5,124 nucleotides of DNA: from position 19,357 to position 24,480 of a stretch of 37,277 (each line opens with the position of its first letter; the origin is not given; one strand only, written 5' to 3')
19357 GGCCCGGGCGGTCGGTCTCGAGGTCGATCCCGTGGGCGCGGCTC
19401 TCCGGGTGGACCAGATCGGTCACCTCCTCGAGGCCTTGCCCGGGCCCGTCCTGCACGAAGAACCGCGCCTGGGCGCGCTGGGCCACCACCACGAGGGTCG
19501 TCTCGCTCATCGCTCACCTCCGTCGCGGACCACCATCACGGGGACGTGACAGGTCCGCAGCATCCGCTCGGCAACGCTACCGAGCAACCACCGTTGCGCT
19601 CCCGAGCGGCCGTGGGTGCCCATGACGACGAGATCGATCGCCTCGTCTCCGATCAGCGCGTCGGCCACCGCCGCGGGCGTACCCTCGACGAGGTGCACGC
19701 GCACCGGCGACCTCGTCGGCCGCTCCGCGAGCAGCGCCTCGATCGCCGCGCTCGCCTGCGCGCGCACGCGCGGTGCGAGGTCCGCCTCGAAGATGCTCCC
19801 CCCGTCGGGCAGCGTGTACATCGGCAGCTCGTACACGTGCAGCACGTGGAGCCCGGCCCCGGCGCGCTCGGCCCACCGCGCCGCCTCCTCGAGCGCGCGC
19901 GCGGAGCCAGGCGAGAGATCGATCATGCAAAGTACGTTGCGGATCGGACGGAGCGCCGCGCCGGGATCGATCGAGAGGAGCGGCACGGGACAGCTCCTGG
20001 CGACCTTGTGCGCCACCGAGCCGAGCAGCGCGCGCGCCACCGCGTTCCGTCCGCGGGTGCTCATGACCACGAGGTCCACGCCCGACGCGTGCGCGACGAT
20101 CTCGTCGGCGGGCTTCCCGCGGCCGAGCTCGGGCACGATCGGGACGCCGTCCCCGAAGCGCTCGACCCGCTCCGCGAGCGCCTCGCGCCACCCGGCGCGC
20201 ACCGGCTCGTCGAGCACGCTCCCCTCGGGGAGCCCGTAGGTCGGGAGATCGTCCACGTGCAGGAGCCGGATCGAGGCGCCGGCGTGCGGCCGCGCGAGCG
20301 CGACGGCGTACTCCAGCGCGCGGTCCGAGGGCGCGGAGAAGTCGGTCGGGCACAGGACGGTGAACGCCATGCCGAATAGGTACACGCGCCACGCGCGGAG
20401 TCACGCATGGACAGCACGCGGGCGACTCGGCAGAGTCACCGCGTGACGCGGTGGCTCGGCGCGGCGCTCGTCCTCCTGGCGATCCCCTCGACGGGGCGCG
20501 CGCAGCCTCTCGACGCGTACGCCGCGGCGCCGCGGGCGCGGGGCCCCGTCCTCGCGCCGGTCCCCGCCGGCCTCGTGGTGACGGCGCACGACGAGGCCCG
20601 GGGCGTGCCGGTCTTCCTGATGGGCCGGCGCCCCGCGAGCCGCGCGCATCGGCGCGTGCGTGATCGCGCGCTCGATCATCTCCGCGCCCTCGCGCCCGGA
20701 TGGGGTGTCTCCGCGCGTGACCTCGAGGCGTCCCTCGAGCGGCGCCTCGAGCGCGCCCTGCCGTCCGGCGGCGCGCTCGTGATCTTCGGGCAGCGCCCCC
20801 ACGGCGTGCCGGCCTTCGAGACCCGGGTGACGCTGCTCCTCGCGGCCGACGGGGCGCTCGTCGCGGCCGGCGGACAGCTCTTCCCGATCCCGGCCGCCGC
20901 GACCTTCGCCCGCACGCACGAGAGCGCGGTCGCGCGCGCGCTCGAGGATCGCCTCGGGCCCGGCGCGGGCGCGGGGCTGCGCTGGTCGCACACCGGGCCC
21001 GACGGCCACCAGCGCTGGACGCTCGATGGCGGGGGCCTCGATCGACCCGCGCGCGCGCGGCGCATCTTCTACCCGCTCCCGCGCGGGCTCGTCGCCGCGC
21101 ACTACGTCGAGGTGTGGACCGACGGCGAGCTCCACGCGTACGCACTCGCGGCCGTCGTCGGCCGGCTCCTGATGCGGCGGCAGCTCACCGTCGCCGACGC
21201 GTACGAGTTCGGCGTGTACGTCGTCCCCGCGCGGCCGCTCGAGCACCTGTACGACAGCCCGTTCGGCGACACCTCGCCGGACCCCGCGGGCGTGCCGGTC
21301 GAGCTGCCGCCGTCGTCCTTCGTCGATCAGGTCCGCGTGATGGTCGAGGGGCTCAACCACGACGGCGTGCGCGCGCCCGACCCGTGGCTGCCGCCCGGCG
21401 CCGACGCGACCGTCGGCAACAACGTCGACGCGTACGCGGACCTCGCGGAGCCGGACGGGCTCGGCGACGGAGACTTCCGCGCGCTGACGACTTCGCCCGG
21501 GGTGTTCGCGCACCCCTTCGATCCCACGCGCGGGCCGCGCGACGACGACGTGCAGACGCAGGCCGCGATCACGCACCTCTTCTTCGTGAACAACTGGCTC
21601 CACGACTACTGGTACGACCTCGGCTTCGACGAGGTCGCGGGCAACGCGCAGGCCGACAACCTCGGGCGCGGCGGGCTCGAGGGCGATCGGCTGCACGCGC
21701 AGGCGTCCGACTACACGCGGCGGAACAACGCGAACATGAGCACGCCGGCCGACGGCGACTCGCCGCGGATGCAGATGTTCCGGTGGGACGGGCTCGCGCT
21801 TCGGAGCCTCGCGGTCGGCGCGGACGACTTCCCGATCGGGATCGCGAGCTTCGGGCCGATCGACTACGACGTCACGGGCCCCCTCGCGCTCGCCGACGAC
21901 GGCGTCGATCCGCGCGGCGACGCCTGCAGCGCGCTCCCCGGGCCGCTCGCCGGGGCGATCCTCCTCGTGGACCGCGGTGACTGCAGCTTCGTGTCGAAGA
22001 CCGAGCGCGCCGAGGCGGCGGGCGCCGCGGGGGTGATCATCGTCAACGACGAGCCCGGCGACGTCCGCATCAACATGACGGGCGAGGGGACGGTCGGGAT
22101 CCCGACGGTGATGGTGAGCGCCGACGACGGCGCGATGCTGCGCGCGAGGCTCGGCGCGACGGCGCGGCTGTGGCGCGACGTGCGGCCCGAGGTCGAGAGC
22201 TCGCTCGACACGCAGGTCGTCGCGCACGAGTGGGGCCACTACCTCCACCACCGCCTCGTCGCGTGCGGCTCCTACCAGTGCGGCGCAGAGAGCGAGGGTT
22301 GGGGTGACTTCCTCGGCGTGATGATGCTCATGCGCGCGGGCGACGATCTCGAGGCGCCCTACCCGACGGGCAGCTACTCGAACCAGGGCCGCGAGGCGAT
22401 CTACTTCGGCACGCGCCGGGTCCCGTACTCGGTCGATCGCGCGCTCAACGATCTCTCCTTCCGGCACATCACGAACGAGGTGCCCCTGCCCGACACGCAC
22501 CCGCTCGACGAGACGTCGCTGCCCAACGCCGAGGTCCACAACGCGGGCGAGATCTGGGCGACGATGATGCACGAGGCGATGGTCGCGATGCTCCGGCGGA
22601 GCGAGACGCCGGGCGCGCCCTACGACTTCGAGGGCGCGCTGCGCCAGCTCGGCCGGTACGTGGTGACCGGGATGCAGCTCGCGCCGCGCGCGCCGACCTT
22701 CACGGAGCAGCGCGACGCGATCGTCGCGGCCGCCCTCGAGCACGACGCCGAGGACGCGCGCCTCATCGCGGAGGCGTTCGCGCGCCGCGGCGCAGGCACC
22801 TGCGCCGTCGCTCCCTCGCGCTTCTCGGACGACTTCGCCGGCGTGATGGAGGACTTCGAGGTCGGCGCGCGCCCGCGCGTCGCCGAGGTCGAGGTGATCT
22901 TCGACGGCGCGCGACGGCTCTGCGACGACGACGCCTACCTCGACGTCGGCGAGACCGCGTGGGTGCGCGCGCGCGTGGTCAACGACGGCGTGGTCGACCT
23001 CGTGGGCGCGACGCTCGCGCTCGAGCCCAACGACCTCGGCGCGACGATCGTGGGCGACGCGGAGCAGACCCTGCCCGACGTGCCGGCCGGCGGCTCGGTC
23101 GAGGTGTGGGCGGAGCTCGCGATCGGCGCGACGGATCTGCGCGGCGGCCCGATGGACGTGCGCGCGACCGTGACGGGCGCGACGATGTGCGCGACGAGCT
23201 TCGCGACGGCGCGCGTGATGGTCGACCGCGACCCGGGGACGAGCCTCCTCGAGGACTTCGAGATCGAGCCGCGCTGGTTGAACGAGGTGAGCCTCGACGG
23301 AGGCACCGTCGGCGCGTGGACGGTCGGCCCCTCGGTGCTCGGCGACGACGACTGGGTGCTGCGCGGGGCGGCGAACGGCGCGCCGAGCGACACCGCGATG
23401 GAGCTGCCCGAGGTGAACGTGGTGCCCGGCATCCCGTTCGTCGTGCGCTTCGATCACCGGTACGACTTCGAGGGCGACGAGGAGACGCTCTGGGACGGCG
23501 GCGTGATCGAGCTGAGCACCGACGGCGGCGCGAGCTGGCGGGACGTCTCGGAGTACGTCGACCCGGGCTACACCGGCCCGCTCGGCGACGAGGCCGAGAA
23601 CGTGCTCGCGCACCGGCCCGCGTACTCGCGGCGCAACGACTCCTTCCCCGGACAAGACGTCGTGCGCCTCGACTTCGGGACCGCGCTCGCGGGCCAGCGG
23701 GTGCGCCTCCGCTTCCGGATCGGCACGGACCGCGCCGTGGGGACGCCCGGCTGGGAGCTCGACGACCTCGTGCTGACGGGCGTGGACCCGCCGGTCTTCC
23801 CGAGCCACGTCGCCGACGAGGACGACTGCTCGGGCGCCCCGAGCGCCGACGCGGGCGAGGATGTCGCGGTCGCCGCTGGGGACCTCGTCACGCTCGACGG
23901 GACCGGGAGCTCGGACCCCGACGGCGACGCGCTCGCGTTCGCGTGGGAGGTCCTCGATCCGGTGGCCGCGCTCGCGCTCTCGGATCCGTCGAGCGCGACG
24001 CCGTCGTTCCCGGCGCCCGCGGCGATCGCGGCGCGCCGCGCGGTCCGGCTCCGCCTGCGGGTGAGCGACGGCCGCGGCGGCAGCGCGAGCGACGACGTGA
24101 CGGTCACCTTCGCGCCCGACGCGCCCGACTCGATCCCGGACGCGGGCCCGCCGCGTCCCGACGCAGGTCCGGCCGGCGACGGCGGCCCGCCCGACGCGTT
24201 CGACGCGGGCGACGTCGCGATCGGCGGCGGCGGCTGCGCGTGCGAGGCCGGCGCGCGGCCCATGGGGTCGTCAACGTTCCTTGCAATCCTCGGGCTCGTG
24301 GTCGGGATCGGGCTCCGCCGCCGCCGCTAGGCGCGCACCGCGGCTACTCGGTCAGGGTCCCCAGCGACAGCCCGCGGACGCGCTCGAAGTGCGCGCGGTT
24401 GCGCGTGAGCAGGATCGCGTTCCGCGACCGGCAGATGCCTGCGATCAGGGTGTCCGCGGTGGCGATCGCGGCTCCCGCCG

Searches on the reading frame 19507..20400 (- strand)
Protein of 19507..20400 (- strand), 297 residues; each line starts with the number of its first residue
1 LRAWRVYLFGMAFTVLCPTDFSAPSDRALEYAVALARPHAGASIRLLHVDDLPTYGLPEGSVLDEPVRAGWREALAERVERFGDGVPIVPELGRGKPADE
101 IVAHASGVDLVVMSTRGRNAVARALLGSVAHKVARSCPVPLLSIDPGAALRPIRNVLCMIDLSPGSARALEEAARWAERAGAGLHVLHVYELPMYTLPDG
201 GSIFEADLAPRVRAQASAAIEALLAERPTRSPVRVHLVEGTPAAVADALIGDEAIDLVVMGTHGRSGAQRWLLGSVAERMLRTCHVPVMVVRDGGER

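Call 44: search_protein_families(library=pfam, proteins=[window:19507-20400:-], max_evalue=0.00001)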
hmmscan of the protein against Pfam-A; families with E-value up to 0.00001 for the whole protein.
window:19507-20400:- (297 aa): 1 family
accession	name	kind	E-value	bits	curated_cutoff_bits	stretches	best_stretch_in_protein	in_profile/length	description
PF00582.32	Usp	-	2.1e-59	200.6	24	2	153-292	2-141/141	Universal stress protein family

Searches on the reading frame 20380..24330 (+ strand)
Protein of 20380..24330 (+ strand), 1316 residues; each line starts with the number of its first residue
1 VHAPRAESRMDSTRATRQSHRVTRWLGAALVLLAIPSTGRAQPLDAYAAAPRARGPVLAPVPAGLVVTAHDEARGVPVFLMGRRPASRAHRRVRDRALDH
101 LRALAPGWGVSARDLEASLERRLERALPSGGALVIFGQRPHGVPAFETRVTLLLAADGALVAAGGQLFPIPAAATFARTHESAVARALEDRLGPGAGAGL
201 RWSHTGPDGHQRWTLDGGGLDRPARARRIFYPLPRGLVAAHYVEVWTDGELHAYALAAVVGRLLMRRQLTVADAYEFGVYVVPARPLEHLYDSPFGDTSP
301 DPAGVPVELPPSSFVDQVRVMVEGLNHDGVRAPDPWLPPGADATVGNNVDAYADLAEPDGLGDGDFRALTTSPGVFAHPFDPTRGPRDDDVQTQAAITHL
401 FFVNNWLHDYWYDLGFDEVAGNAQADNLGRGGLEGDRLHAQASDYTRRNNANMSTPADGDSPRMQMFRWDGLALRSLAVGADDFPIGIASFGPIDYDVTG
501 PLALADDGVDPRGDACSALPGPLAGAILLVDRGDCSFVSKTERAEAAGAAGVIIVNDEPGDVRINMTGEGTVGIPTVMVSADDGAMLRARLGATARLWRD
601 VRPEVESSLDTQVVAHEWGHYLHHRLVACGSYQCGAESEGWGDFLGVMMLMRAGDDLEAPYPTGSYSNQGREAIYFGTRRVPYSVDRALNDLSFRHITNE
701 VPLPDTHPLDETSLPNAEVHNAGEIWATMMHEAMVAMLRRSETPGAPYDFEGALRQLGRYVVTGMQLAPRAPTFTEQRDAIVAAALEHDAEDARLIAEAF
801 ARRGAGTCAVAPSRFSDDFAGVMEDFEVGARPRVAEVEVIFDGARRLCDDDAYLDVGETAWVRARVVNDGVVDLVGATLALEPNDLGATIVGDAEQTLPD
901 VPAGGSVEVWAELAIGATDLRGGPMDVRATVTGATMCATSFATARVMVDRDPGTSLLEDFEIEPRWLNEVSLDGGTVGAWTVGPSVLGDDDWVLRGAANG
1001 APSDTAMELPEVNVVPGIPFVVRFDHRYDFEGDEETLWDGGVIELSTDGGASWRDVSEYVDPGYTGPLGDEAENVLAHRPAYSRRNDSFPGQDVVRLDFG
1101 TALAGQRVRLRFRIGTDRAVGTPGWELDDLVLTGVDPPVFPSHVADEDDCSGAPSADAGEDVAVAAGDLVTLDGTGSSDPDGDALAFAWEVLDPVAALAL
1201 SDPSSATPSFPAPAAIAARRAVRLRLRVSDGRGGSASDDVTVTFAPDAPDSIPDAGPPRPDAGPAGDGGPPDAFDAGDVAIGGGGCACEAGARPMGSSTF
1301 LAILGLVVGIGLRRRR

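Call 44: search_protein_families(library=pfam, proteins=[window:20380-24330:+], max_evalue=0.00001)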
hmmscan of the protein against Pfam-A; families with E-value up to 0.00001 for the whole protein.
window:20380-24330:+ (1316 aa): 4 families
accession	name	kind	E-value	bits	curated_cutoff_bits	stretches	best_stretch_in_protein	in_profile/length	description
PF02128.21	Peptidase_M36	-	1.2e-68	232.5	23.3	1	341-808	42-367/368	Fungalysin metallopeptidase (M36)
PF02225.27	PA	-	1.2e-17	64.2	23.9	1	498-587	1-95/95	PA domain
PF22352.2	K319L-like_PKD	-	8e-10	39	27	1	1158-1243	1-83/84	K319L-like, PKD domain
PF18911.6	PKD_4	-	4.7e-06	27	27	0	1153-1193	3-43/85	PKD domain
